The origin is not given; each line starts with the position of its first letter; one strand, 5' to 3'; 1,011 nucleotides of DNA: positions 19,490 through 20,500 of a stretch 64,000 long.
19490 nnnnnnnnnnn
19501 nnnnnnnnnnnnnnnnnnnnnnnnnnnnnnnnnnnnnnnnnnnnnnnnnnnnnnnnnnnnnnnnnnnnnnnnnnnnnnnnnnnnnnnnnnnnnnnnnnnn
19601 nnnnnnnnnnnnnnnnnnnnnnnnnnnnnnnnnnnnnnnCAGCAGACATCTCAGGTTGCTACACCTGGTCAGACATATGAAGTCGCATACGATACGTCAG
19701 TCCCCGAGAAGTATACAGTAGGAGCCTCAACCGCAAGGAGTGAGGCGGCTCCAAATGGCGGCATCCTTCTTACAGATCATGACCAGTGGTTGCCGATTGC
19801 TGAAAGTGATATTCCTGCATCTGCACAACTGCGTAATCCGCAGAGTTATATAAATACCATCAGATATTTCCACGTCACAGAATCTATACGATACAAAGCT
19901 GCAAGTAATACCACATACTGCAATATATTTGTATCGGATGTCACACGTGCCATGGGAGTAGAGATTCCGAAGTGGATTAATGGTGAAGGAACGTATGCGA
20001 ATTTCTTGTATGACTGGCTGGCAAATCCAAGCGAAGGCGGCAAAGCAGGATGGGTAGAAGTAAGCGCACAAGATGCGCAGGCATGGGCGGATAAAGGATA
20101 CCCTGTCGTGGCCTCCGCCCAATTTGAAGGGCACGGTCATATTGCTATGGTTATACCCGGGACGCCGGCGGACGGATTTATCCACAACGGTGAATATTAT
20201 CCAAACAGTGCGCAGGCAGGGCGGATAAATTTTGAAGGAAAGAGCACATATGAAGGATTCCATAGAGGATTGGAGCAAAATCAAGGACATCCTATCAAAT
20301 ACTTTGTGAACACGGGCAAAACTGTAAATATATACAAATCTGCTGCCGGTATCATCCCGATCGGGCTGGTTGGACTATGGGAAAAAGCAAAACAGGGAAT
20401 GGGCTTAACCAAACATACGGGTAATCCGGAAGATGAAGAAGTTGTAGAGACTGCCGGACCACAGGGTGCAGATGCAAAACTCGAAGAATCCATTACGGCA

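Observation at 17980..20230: Two CHAP/NlpC-P60-like Cys-His domains, suggesting cell-wall amidase or endopeptidase activity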

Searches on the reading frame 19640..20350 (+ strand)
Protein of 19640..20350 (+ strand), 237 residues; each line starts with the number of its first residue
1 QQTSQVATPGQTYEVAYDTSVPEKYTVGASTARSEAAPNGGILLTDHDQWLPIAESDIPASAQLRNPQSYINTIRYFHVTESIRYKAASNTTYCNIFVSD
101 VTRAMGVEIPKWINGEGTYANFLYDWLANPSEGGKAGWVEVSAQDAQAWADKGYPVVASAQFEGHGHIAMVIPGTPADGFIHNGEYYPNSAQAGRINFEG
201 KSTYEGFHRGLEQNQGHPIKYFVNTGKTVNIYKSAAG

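Call 5: search_protein_families(library=pfam, proteins=[window:19640-20350:+], max_evalue=10)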
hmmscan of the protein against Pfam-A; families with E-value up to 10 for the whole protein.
window:19640-20350:+ (237 aa): 0 families

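Call 6: search_protein_families(library=ncbifam, proteins=[window:19640-20350:+], max_evalue=10)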
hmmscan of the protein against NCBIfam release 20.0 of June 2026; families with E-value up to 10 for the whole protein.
window:19640-20350:+ (237 aa): 0 families

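Call 9: search_solved_structures(query=window:19640-20350:+, max_evalue=10, show_alignments=2)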
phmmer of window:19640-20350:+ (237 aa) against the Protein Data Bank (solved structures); distinct sequences matched with E-value up to 10: 9.
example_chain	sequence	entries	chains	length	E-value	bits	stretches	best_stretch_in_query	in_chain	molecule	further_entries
4eqa_A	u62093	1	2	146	0.26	14.1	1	89-174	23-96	Putative uncharacterized protein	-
7tvh_A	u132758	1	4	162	0.33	13.8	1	89-174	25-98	Peptidoglycan amidase Tse1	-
4eob_A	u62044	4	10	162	0.35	13.7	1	89-174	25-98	type VI amidase effector Tse1 | Putative uncharacterized protein | toxic effector Tse1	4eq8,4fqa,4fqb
4fgd_A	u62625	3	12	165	0.35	13.7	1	89-174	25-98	Tse1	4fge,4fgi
3vpi_A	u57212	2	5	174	0.39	13.6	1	89-174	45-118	type VI secretion exported 1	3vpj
4f0v_A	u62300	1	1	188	0.48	13.3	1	89-174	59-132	Putative uncharacterized protein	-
3k3n_A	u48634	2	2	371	2.1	11.2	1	203-231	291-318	PHD finger protein 8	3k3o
2wwu_A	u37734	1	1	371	2.1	11.2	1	203-231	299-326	PHD FINGER PROTEIN 8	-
4do0_A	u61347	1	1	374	2.1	11.1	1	203-231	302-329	Histone lysine demethylase PHF8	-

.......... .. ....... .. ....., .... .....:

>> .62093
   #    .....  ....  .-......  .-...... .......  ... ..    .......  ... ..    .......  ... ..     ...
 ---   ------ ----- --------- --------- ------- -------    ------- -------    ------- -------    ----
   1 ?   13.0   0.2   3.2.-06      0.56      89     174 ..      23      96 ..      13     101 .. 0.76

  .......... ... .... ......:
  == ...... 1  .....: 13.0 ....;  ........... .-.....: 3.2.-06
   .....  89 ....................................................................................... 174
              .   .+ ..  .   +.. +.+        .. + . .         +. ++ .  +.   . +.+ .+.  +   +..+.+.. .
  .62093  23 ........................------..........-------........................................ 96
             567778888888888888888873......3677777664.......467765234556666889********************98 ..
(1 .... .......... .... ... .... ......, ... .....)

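Call 11: find_homologous_proteins(query=window:19640-20350:+, max_evalue=0.001)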
Query window:19640-20350:+ (237 aa): 20 proteins with E <= 0.001 among 224 candidates.
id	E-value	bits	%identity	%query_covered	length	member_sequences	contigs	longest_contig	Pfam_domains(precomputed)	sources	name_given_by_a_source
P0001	1.2e-17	82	40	67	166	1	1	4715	-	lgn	-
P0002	1.4e-17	82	37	68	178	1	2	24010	-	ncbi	-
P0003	3.1e-17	81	43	55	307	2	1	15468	-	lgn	-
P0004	1.1e-15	76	36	67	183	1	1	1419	-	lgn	-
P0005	1.7e-15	75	37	61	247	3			-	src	-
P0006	2.6e-15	75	37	64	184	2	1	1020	-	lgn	-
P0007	5.5e-14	70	36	55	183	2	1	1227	-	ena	-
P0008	2.3e-13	68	32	76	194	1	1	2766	-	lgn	-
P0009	3.5e-13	68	35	70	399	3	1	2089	-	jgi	-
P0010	5.1e-13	67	37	67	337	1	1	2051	-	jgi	jgi:hypothetical protein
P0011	8.7e-13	67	40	67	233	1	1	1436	-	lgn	-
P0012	9.4e-13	66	37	61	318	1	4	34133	-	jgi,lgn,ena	jgi:hypothetical protein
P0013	1.4e-12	66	37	75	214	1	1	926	-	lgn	-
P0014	2.3e-11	62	34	66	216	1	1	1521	-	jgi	-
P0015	3.8e-11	61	38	57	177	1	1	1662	-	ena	-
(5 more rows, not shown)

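Call 13: search_solved_structures(query=A1, max_evalue=10, show_alignments=2)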
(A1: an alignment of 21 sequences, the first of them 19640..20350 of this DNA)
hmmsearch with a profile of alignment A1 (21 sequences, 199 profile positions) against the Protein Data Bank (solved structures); distinct sequences matched with E-value up to 10: 9.
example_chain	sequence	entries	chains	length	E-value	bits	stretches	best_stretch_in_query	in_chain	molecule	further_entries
4eqa_A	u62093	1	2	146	0.0049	19.9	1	104-197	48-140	Putative uncharacterized protein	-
7tvh_A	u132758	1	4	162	0.0056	19.7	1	104-197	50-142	Peptidoglycan amidase Tse1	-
4eob_A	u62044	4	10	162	0.0063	19.5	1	104-197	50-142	type VI amidase effector Tse1 | Putative uncharacterized protein | toxic effector Tse1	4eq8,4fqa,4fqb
4fgd_A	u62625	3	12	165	0.0066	19.5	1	104-197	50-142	Tse1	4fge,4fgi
4f4m_A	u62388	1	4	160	0.0072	19.3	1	104-197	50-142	papain peptidoglycan amidase effector Tse1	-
3vpi_A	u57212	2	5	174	0.0075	19.3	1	104-197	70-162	type VI secretion exported 1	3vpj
4f0v_A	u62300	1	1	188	0.0087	19.1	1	104-197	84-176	Putative uncharacterized protein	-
4f0w_A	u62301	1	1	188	0.01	18.8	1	104-197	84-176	Putative uncharacterized protein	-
6mu9_A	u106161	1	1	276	1.4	11.9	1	75-181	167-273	Beta-lactamase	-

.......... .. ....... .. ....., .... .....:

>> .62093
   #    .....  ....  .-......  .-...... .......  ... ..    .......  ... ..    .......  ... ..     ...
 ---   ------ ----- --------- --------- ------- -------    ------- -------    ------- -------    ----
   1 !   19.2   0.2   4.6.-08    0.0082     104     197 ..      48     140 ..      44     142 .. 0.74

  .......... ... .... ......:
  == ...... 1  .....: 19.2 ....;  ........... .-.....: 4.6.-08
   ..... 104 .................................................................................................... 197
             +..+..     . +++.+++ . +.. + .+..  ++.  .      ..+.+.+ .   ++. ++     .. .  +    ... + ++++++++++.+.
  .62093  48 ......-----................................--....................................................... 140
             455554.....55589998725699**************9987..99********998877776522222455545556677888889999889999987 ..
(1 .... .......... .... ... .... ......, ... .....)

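Call 14: search_protein_families(library=pfam, alignment_id=A1, max_evalue=1)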
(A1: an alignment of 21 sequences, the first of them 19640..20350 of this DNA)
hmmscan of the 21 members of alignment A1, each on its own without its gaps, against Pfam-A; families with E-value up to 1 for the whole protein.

A. member 1, window:19640-20350:+ (237 aa): 0 families

B. families by the number of members that match (of 21 scanned): 22 families
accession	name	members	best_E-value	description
PF18561.7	Regnase_1_C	3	0.039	Endoribonuclease Regnase 1/ ZC3H12 C-terminal domain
PF05257.22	CHAP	2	0.0092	CHAP domain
PF01476.26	LysM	1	2.3e-16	LysM domain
PF23473.1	LysM3_LYK4_5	1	0.00053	LYK4/5 LysM3 domain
PF09747.14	CCD97-like_C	1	0.0052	Coiled-coil domain containing protein 97-like, C-terminal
PF06013.18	WXG100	1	0.011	Proteins of 100 residues with WXG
PF09141.16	Talin_middle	1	0.021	Talin, middle domain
PF04912.19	Dynamitin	1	0.026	Dynamitin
PF23577.1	LysM_RLK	1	0.028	LysM domain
PF02403.27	Seryl_tRNA_N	1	0.056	Seryl-tRNA synthetase N-terminal domain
PF01310.23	Adeno_PVIII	1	0.062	Adenovirus hexon associated protein, protein VIII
PF20287.3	SH3DP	1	0.09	SH3 fold domain associated with phage DNA polymerases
PF00815.25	Histidinol_dh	1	0.09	Histidinol dehydrogenase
PF21848.1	DUF6907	1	0.12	Domain of unknown function (DUF6907)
PF23462.1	LysM3_NFP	1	0.12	NFP LysM3 domain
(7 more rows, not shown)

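Call 28: predict_structure(alignment_id=A1)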
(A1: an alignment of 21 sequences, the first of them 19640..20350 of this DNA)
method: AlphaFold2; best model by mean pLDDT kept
length: 237 residues; sequences in the alignment: 21
mean_pLDDT: 77.8   pTM: 0.76
mean pLDDT of the five models: 77.8, 76.7, 76.6, 75.4, 75.2
residues with pLDDT >= 90: 121; 70-90: 49; 50-70: 23; < 50: 44
segments of 3 or more residues with pLDDT < 50: 1-38, 233-237
pLDDT, mean of each block of 10 residues (from residue 1): 35 34 36 43 69 72 83 94 89 93 91 79 95 95 97 96 92 89 94 94 85 77 81 48
secondary structure, 60 per line:
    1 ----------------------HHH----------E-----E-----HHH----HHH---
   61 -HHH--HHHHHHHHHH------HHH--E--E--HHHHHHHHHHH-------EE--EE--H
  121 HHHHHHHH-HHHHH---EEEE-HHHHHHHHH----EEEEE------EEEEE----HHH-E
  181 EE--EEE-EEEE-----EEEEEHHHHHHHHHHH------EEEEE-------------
elements in order: H67-76 H94-104 H120-128 H130-134 E138-141 H143-151 E156-160 E167-171 E180-182 E185-187 E189-192 E198-202 H203-213 E220-224

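Call 39: find_related_loci(query=A1, collection=genome_contigs, flank=6000)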
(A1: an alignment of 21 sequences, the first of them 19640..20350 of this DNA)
Query A1 (237 aa) in genome_contigs; peptide patterns used: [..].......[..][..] (x = any residue, [..] = any of these).
105 stretches matched a pattern; 94 encode a relative of the query (tblastn E <= 1e-3); the best 80 are kept; 80 distinct loci.
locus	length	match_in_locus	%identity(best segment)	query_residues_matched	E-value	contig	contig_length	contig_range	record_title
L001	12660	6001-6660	35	8-224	2e-28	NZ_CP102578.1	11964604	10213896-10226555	Archangium gephyra strain SDU49 chromosome, complete genome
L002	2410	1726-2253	38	45-224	2e-28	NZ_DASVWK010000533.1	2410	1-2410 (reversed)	MAG: Archangium sp. isolate SMAG_U3368 k141_199983, whole genome shotgun sequence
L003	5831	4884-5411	38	45-224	5e-28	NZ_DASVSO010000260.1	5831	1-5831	MAG: Archangium sp. isolate SMAG_U3264 k141_72908, whole genome shotgun sequence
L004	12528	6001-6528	38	45-224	1e-27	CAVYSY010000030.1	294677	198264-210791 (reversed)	MAG: uncultured delta proteobacterium isolate MFD05674.bin.2.184 genome assembly, contig: contig_50641, whole genome sho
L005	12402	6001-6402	46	65-207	2e-27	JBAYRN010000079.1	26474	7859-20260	MAG: Vulcanimicrobiota bacterium isolate SO_2016_LW2_44 scaffold03149_LW138R_2016, whole genome shotgun sequence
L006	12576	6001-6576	34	41-237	6e-27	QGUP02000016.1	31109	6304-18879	MAG: Bacillota bacterium isolate ZC4RG38 NODE_1029_length_31109_cov_11.895569, whole genome shotgun sequence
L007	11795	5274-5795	39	45-224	6e-27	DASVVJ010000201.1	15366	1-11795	MAG TPA_asm: Myxococcaceae bacterium isolate SMAG_U3340 k141_265477, whole genome shotgun sequence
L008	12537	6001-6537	36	41-224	2e-26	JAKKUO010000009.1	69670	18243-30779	MAG: Bacillota bacterium isolate bin 16 NODE_11_length_69670_cov_138.529828, whole genome shotgun sequence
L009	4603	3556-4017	40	45-207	2e-26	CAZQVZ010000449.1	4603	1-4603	MAG TPA_asm: uncultured Myxococcaceae bacterium isolate SRP220891_co3_145 genome assembly, contig: NODE_40411_length_460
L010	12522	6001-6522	38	45-224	4e-26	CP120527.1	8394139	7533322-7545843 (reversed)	Myxococcaceae bacterium GXIMD 01537 chromosome, complete genome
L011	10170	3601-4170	38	30-209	5e-26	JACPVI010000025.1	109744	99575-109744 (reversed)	MAG: Myxococcales bacterium isolate NC_groundwater_780_Ag_S2p5_69_11 JBCH_GD18_4_SO25_S179_scaffold_267538, whole genome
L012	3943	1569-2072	36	45-209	4e-25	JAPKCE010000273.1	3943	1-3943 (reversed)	MAG: Myxococcota bacterium isolate ANT-56 NODE_14044_length_3943_cov_4.726337, whole genome shotgun sequence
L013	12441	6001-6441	40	52-173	1e-24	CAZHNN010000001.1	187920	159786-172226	MAG TPA_asm: uncultured Clostridia bacterium isolate binchicken_co104_26 genome assembly, contig: NODE_60_length_187920_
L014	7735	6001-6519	38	37-209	1e-24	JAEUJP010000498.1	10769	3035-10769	MAG: Myxococcaceae bacterium isolate new MAG-72 k141_1920170, whole genome shotgun sequence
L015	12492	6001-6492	36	41-173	6e-24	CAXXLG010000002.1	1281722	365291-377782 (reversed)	MAG: Christensenellaceae bacterium isolate f66689b3-5376-4084-bd6a-22509cc8097c genome assembly, contig: contig_2, whole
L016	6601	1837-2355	37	58-229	9e-24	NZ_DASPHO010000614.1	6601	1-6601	MAG: Hyalangium sp. isolate SMAG_U11958 k141_3662742, whole genome shotgun sequence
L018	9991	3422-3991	38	52-226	3e-23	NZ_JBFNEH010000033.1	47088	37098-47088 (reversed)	MAG: Symbiobacterium sp. isolate AA23 NODE_442_length_47088_cov_5.298833, whole genome shotgun sequence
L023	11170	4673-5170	38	45-207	7e-23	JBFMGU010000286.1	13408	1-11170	MAG: Myxococcota bacterium isolate MAG305 MAG305_286, whole genome shotgun sequence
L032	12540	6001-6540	31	2-197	8e-22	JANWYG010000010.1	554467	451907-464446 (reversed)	MAG: Blastocatellia bacterium isolate SKYG65 k141_502530, whole genome shotgun sequence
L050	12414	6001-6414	35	45-174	6e-20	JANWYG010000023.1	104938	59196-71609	MAG: Blastocatellia bacterium isolate SKYG65 k141_636044, whole genome shotgun sequence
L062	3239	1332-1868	34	44-206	6e-19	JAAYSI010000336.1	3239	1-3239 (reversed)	MAG: Peptococcaceae bacterium isolate AS23ysBPME_312 115359_AS23, whole genome shotgun sequence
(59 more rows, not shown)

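Call 43: search_protein_families(library=pfam, proteins=[L016:1750-3402:+, L032:5722-8328:+, L018:2030-4510:+, L004:5755-8085:+, L011:3300-5190:+, L001:5887-8034:+, L050:5656-7674:+, L023:3326-5203:+, L062:3-1907:+], max_evalue=0.0001)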
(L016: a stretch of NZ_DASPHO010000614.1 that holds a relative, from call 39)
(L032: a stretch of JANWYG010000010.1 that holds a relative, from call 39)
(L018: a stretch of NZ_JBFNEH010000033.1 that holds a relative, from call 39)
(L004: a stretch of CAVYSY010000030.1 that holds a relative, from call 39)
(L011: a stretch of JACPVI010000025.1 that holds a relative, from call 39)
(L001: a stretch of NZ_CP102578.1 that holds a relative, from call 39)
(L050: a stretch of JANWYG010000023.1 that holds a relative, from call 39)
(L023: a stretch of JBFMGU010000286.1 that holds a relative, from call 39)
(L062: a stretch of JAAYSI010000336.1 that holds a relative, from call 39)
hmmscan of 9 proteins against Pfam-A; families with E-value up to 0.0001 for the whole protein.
L016:1750-3402:+ (551 aa): 2 families
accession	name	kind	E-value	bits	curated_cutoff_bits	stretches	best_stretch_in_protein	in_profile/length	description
PF01471.23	PG_binding_1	-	3.1e-29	101.4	23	2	232-292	2-57/57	Putative peptidoglycan binding domain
PF01832.25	Glucosaminidase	-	2.9e-08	34.9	30.2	1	428-547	3-122/123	Mannosyl-glycoprotein endo-beta-N-acetylglucosaminidase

L032:5722-8328:+ (869 aa): 4 families
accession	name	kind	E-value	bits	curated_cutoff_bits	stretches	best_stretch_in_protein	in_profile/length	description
PF01471.23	PG_binding_1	-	1.1e-27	96.4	23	2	330-390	1-57/57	Putative peptidoglycan binding domain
PF01476.26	LysM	-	6.4e-16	58.5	20.9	1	21-65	1-43/43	LysM domain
PF09374.15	PG_binding_3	-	3.1e-09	37.3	24.6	1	648-676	2-33/76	Predicted Peptidoglycan domain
PF01464.25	SLT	-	3.2e-07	30.4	21.3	1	462-569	2-104/117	Transglycosylase SLT domain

L018:2030-4510:+ (827 aa): 1 family
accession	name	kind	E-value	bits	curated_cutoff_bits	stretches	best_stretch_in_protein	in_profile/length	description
PF01832.25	Glucosaminidase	-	5.6e-25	88.8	30.2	1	686-825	2-122/123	Mannosyl-glycoprotein endo-beta-N-acetylglucosaminidase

L004:5755-8085:+ (777 aa): 8 families
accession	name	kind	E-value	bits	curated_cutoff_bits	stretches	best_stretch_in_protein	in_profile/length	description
PF01476.26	LysM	-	1.2e-116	380.9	20.9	6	530-573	1-43/43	LysM domain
PF23473.1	LysM3_LYK4_5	-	1.6e-30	105.3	29.3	0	530-564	5-38/48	LYK4/5 LysM3 domain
PF23577.1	LysM_RLK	-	2.1e-15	56.9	27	0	530-554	3-27/44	LysM domain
PF23446.1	LysM1_NFP_LYK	-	2e-14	54.6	36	0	536-573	16-54/60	NFP/LYK LysM1 domain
PF00182.24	Glyco_hydro_19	-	1.8e-13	51.3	25.5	1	681-737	101-158/232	Chitinase class I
PF22310.2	NMB0315_dom_I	-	1.6e-11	44.8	27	0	531-556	7-32/83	NMB0315-like, domain I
PF23462.1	LysM3_NFP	-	4.3e-09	37.2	28.1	0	533-560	8-35/48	NFP LysM3 domain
PF23457.1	LysM2_NFP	-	2.2e-08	34.5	36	0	548-573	29-54/56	NFP LysM2 domain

L011:3300-5190:+ (630 aa): 0 families

L001:5887-8034:+ (716 aa): 12 families
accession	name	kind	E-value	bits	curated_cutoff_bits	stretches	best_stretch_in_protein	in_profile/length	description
PF01476.26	LysM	-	1.2e-102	336.1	20.9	5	410-453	1-43/43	LysM domain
PF23473.1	LysM3_LYK4_5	-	4.4e-28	97.5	29.3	0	472-506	5-38/48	LYK4/5 LysM3 domain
PF23472.1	LysM2_CERK1_LYK3_4_5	-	5.4e-19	68.3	27.4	0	288-333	6-54/56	LYK3/4/5 LysM2 domain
PF23446.1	LysM1_NFP_LYK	-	1.7e-13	51.6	36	0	11-47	17-54/60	NFP/LYK LysM1 domain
PF23577.1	LysM_RLK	-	5.2e-13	49.3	27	0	6-28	5-26/44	LysM domain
PF00182.24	Glyco_hydro_19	-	8.8e-13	49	25.5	1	589-675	59-157/232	Chitinase class I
PF23457.1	LysM2_NFP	-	1.4e-11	44.7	36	0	349-393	7-54/56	NFP LysM2 domain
PF23462.1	LysM3_NFP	-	1.2e-10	42.2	28.1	0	8-34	9-35/48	NFP LysM3 domain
PF22310.2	NMB0315_dom_I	-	1.3e-09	38.7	27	0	473-497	7-31/83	NMB0315-like, domain I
PF00570.28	HRDC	-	4.9e-07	30.1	23.8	0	290-329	24-63/68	HRDC domain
PF04225.17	LysM_OapA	-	2e-05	25.1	22.3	0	287-332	2-51/85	Opacity-associated protein A LysM-like domain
PF05506.17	PLipase_C_C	-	3.8e-05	25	24.4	0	466-481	38-51/80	Bacterial phospholipase C, C-terminal domain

L050:5656-7674:+ (673 aa): 4 families
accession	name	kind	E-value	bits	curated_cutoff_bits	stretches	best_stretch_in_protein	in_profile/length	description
PF01832.25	Glucosaminidase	-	6.2e-40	137.1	30.2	1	531-664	2-123/123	Mannosyl-glycoprotein endo-beta-N-acetylglucosaminidase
PF01471.23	PG_binding_1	-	2.2e-33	114.7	23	2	423-482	2-57/57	Putative peptidoglycan binding domain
PF01476.26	LysM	-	6.9e-16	58.4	20.9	1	20-64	1-43/43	LysM domain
PF09374.15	PG_binding_3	-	1.3e-06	28.9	24.6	0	364-379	21-34/76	Predicted Peptidoglycan domain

L023:3326-5203:+ (626 aa): 3 families
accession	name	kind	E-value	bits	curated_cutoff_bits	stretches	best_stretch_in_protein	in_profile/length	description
PF01476.26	LysM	-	7.5e-37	125.5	20.9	2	365-408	1-43/43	LysM domain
PF01374.23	Glyco_hydro_46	-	3.2e-14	53.5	27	1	156-289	16-145/210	Glycosyl hydrolase family 46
PF21277.2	T6SS_VgrG3-like_C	-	2.8e-05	24.6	27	1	164-294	24-138/183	Type VI secretion system spike protein VgrG3-like, C-terminal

L062:3-1907:+ (635 aa): 2 families
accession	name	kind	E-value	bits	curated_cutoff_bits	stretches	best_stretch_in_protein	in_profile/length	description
PF01476.26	LysM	-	5e-16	58.8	20.9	1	356-399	1-43/43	LysM domain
PF01832.25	Glucosaminidase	-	1.6e-15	58.3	30.2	1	178-309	2-122/123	Mannosyl-glycoprotein endo-beta-N-acetylglucosaminidase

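Call 52: find_encoding_contigs(protein=P0001, flank=5000, max_places=3)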
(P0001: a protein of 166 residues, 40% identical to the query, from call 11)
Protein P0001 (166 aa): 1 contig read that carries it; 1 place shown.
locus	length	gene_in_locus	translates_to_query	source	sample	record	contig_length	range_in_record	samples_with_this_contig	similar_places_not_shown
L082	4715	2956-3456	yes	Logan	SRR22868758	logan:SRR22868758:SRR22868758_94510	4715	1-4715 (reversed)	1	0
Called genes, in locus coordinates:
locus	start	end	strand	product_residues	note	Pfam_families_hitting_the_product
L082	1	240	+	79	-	?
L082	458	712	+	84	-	-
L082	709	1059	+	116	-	PF03692:CxxCxxCC (weak)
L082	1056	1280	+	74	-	-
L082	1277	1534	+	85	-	-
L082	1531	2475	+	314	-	-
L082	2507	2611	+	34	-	-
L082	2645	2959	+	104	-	-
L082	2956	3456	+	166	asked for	-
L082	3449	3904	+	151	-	-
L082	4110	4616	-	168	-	-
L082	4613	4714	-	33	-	?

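Call 53: find_encoding_contigs(protein=P0002, flank=6000, max_places=3)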
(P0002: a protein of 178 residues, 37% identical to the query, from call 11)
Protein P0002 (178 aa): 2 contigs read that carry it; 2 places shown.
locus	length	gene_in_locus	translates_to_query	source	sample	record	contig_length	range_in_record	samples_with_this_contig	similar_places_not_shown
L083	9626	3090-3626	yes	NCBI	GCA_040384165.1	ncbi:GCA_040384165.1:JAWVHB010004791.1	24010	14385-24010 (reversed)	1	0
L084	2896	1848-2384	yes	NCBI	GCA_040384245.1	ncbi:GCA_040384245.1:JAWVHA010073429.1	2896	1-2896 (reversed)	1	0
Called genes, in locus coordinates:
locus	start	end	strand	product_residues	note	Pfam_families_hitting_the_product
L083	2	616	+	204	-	?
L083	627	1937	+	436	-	-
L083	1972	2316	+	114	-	-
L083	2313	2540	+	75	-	-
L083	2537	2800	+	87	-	-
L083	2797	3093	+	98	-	-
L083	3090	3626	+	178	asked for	-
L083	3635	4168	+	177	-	-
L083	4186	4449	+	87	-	-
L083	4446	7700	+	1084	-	-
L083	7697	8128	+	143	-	-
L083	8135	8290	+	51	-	-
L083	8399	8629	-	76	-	-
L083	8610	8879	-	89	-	-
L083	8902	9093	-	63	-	-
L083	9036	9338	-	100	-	-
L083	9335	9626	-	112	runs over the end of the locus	-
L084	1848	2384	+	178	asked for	-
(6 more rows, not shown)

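Call 54: search_protein_families(library=phrogs, proteins=[P0001, P0002, L083:4446-7700:+, L083:627-1937:+, L082:1531-2475:+], max_evalue=0.01)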
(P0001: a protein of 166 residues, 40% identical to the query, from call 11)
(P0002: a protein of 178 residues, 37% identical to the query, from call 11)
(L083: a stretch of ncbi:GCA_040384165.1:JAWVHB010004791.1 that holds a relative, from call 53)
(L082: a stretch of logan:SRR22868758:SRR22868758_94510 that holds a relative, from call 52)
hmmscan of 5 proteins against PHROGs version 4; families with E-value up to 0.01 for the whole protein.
P0001 (166 aa): 0 families

P0002 (178 aa): 0 families

L083:4446-7700:+ (1084 aa): 0 families

L083:627-1937:+ (436 aa): 0 families

L082:1531-2475:+ (314 aa): 0 families
